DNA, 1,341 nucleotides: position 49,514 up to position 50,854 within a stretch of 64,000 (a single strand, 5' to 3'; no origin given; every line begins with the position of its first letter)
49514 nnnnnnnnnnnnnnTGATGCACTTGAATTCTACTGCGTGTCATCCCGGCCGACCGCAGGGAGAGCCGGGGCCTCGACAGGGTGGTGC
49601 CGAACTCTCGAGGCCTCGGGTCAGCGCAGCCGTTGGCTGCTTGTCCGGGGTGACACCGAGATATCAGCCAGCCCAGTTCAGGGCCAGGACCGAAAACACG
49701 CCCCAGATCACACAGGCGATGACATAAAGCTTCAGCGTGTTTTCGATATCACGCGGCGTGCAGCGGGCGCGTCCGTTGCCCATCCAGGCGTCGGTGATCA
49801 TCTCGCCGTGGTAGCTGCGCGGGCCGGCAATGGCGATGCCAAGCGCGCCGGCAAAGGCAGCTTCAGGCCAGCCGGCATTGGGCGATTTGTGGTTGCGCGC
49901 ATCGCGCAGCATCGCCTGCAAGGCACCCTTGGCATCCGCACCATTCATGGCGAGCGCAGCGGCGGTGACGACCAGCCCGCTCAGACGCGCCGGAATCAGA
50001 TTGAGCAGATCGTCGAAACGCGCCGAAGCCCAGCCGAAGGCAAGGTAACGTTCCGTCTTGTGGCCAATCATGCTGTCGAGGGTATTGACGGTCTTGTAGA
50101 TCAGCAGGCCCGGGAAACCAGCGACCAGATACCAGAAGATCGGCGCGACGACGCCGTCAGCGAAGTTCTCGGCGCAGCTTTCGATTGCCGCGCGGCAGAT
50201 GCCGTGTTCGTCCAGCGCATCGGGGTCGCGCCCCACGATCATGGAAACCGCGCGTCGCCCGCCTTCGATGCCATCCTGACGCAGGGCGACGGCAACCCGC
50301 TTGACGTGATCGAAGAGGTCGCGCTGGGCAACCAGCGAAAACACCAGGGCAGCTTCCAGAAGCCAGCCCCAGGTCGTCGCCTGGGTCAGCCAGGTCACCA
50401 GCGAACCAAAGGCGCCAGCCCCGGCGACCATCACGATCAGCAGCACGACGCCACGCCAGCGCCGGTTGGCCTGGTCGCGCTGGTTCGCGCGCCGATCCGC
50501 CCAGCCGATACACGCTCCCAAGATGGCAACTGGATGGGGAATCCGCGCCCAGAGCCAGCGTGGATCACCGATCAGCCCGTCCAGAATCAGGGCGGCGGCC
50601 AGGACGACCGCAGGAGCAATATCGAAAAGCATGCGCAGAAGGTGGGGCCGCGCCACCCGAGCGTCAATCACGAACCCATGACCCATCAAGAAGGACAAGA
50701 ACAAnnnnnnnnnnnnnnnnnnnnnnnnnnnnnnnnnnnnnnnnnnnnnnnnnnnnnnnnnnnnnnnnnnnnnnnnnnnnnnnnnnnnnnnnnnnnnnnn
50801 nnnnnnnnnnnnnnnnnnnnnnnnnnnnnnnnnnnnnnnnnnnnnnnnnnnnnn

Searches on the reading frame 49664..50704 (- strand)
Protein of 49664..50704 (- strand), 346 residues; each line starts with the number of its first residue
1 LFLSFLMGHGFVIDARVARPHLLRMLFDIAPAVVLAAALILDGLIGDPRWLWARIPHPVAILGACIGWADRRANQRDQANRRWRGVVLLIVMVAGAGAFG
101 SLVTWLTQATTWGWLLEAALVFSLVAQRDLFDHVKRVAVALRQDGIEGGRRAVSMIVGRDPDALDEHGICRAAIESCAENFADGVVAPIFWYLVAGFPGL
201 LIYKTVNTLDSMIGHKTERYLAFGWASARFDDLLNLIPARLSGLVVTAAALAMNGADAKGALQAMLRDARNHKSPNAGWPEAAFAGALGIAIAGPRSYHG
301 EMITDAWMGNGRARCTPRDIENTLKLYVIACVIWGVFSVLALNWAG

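Call 42: search_protein_families(library=pfam, proteins=[window:49664-50704:-], max_evalue=0.00001)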
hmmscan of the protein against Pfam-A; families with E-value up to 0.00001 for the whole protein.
window:49664-50704:- (346 aa): 1 family
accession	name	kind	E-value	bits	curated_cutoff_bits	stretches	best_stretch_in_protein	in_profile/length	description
PF03186.18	CobD_Cbib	-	9.6e-103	343.8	34.4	1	35-327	1-282/282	CobD/Cbib protein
